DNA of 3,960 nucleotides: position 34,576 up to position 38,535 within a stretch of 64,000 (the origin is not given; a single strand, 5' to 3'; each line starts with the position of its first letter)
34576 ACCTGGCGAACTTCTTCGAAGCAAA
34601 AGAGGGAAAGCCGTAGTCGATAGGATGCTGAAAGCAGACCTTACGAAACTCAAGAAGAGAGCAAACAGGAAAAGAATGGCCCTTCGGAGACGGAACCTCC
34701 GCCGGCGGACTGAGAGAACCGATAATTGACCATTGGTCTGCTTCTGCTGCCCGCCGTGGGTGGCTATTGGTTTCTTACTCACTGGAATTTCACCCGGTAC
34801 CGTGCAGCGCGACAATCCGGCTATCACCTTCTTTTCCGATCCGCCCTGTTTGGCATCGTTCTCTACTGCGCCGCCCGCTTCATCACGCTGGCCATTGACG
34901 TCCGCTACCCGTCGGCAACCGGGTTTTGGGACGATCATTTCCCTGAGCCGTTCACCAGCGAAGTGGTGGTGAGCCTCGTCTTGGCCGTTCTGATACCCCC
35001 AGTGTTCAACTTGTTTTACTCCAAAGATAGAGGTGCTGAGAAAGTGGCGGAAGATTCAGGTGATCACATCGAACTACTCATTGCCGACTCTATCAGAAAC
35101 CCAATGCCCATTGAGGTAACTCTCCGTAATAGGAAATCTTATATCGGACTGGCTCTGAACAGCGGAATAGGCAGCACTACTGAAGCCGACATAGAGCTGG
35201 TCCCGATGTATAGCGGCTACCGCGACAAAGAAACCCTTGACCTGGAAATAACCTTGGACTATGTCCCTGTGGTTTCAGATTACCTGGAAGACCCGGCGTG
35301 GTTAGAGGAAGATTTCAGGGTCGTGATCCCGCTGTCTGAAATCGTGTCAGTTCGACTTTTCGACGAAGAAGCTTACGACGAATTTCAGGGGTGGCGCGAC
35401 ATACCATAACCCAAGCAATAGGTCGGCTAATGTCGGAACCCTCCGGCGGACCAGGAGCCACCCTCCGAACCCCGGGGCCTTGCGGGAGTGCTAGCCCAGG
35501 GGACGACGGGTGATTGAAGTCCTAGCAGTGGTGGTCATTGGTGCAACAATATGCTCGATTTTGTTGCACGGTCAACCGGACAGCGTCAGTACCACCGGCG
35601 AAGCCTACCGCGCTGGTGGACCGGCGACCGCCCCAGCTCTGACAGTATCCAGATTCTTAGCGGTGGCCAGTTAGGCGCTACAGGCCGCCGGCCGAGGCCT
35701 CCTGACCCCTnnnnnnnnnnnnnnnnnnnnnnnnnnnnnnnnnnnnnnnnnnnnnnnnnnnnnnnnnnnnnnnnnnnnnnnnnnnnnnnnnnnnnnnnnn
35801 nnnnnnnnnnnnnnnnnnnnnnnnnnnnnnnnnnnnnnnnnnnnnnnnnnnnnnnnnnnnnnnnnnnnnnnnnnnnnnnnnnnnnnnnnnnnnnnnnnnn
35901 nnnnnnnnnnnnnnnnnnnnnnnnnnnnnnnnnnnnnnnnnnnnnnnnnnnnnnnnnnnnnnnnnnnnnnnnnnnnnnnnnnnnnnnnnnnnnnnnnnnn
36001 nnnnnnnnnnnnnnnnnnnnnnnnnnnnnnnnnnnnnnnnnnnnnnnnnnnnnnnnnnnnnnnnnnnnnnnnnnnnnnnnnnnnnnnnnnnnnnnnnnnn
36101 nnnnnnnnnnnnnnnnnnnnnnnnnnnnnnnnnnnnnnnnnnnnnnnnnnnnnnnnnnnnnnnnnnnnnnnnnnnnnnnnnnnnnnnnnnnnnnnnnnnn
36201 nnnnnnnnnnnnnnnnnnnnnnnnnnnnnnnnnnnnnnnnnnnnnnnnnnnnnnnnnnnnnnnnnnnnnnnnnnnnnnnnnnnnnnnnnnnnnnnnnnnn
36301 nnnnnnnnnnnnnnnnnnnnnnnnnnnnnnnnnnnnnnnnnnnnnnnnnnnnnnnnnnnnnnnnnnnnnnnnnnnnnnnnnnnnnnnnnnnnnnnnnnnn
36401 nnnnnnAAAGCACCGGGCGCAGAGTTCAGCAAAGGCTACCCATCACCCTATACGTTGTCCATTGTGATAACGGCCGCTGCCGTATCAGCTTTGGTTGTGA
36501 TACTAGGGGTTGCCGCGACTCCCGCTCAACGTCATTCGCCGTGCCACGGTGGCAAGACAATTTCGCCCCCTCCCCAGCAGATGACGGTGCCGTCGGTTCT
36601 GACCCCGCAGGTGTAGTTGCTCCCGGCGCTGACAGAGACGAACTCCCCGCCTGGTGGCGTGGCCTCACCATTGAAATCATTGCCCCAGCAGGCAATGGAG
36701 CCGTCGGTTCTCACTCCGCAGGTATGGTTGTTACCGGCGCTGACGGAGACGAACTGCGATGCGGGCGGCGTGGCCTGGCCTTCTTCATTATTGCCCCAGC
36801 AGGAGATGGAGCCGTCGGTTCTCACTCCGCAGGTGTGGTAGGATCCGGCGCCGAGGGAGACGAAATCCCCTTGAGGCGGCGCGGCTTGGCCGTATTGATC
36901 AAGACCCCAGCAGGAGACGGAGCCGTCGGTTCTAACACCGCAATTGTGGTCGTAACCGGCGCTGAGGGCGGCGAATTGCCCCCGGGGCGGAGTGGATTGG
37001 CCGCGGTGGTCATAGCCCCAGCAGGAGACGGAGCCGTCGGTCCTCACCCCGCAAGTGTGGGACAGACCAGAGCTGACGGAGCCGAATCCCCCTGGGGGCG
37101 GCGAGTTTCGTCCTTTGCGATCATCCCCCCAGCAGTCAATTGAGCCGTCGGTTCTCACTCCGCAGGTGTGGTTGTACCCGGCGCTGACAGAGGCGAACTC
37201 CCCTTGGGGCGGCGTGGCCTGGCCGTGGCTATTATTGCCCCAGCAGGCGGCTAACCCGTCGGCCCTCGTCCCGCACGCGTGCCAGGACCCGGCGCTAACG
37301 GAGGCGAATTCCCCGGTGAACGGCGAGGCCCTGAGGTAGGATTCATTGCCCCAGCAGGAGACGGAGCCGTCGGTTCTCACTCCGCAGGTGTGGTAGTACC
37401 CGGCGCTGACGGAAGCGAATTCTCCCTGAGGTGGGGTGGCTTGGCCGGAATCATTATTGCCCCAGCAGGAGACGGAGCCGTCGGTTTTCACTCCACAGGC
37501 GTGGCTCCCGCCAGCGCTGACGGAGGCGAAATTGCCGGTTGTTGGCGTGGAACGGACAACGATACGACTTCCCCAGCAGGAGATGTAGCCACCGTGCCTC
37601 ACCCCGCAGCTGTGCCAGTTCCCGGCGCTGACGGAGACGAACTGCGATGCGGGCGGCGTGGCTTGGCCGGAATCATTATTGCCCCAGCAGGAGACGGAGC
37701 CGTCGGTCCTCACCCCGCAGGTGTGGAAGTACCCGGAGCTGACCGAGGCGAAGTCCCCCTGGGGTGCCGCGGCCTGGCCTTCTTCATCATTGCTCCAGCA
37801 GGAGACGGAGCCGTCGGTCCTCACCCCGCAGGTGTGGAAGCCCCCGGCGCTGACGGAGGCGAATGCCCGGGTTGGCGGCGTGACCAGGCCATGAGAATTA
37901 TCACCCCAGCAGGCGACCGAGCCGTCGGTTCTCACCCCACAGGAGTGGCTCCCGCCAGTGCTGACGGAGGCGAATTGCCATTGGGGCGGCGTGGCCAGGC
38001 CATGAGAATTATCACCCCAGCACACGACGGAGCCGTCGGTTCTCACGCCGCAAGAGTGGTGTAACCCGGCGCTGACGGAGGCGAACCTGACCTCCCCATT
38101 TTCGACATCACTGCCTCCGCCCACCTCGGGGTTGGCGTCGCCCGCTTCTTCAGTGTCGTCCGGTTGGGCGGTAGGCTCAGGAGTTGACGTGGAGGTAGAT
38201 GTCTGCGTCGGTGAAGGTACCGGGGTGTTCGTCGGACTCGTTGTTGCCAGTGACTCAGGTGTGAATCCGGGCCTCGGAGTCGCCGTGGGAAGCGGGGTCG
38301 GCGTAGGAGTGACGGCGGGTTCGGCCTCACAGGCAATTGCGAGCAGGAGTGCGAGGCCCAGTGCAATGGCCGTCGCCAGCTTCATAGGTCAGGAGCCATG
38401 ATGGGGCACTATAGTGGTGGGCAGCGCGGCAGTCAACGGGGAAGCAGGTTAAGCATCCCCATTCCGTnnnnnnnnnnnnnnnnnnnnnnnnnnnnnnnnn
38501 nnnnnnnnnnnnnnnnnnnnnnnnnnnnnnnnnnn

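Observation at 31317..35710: Three direct copies of an integrase-start / 9-7-9 palindrome / upstream-arm module bracketing cargo cassettes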

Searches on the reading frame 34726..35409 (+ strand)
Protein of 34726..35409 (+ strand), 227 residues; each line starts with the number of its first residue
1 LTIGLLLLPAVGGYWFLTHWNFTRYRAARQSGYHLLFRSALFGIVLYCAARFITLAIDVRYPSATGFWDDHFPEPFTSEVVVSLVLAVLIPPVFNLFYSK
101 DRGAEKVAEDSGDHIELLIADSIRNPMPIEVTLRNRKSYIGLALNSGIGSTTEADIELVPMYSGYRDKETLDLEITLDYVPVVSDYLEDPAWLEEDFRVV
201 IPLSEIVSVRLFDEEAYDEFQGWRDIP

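Call 9: search_protein_families(library=pfam, proteins=[window:34726-35409:+], max_evalue=0.01)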
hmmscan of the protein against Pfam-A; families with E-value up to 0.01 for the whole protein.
window:34726-35409:+ (227 aa): 0 families

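Call 47: search_protein_families(library=ncbifam, proteins=[window:34726-35409:+], max_evalue=0.01)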
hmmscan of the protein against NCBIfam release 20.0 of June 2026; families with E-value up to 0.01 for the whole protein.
window:34726-35409:+ (227 aa): 0 families

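Call 48: find_homologous_proteins(query=window:34726-35409:+)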
Query window:34726-35409:+ (227 aa): 134 proteins with E <= 0.001 among 677 candidates; the best 120 are listed.
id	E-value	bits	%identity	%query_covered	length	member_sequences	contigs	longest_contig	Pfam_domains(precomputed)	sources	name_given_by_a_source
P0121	8.9e-149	511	100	100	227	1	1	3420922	-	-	-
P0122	1.7e-120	419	87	94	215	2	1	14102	-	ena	-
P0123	3.3e-87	310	61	97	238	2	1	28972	-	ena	-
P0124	4.4e-85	303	58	99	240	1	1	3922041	-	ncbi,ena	-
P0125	4.0e-80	287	59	97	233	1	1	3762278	-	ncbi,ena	-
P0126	4.1e-79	284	59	97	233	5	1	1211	-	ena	-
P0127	3.1e-78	281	58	99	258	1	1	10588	-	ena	-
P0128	3.8e-78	280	58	97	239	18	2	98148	-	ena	-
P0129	1.5e-77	278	58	97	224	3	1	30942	-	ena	-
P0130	1.2e-76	275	54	94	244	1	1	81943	-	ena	-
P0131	2.1e-76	275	56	97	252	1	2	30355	-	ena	-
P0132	2.4e-75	271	56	97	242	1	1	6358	-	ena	-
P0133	2.9e-75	271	55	97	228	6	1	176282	-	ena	-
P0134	8.5e-75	269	56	100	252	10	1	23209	-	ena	-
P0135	9.4e-75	269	56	97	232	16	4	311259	-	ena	-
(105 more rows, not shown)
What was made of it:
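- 34418..35388 (+): Two-gene cassette with its own TTGACA promoter. The genes are an 83-aa basic protein (34478-34729) and a 227-aa membrane protein (34726-35409). GC is 0.55-0.58. The 227-aa protein has 134 homologs (call 48).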

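Call 49: find_encoding_contigs(protein=P0122, flank=10000, max_places=3)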
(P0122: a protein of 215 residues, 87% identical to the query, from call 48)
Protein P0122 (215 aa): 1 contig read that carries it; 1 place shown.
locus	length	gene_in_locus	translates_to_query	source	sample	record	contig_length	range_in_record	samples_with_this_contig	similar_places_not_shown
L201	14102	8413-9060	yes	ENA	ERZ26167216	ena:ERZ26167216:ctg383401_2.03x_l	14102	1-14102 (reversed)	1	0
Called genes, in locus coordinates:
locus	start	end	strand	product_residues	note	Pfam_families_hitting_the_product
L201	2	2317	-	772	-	?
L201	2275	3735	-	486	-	PF03235:GmrSD_N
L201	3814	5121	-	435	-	PF00145:DNA_methylase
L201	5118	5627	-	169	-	PF03852:Vsr, PF18741:MTES_1575 (faint)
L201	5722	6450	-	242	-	PF01936:NYN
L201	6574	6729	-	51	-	-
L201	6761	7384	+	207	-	-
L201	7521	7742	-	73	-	-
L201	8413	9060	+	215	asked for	-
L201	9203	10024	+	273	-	-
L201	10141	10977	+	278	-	PF18144:SMODS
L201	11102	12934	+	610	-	-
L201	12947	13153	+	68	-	-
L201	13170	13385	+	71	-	-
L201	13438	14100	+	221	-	?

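Call 50: find_encoding_contigs(protein=P0123, flank=10000, max_places=3)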
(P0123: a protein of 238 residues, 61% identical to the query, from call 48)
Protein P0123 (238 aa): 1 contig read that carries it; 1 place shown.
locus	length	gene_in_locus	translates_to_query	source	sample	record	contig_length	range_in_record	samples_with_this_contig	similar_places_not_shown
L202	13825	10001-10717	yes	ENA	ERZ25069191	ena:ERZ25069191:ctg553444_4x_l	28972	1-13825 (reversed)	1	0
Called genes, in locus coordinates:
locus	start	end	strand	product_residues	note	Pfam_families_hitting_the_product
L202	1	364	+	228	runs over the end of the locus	PF05685:Uma2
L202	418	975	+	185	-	-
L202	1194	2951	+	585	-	PF06418:CTP_synth_N, PF00117:GATase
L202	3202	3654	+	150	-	PF00923:TAL_FSA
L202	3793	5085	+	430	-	PF07497:Rho_RNA_bind, PF00006:ATP-synt_ab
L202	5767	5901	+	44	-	-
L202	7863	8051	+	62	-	-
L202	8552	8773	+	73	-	-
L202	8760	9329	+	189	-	-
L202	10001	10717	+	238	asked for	-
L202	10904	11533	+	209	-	-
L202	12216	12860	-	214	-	PF13483:Lactamase_B_3, PF12706:Lactamase_B_2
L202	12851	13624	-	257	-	PF02632:BioY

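Call 70: search_protein_families(library=padloc, proteins=[window:34726-35409:+], max_evalue=0.001)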
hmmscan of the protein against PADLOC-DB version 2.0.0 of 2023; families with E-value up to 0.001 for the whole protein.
window:34726-35409:+ (227 aa): 0 families
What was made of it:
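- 34418..35388 (+): No Pfam, NCBIfam or PADLOC match was found (calls 9, 47, 70).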

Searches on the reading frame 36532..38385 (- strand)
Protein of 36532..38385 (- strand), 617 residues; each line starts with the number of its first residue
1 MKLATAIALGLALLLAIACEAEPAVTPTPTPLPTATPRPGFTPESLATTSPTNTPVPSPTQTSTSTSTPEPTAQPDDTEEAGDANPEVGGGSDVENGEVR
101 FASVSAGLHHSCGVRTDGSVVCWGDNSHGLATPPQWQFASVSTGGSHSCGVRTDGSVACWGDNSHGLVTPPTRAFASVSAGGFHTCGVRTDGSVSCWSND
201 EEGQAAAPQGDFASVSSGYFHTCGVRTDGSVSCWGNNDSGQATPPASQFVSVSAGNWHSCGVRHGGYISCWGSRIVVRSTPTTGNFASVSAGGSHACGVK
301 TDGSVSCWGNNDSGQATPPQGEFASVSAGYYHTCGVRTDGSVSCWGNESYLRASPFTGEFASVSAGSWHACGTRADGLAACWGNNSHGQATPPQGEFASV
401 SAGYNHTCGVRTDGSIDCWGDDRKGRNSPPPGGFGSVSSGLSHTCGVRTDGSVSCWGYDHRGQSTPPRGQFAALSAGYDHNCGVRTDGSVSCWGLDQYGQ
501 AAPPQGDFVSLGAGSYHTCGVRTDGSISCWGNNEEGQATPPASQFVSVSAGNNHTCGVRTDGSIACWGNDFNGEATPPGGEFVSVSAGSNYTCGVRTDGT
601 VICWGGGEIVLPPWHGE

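Call 9: search_protein_families(library=pfam, proteins=[window:36532-38385:-], max_evalue=0.01)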
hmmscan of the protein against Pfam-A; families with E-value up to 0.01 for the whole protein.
window:36532-38385:- (617 aa): 2 families
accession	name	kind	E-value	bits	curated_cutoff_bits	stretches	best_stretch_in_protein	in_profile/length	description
PF13540.12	RCC1_2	-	9.7e-118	381.9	22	14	213-241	2-30/30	Regulator of chromosome condensation (RCC1) repeat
PF25390.1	WD40_RLD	-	4.2e-51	174.8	150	2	99-391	31-331/363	RCC1-like domain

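Call 60: find_encoding_contigs(protein=window:36532-38385:-, flank=10000, max_places=6)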
Protein window:36532-38385:- (617 aa): no gene with exactly this product is on record in the collection.
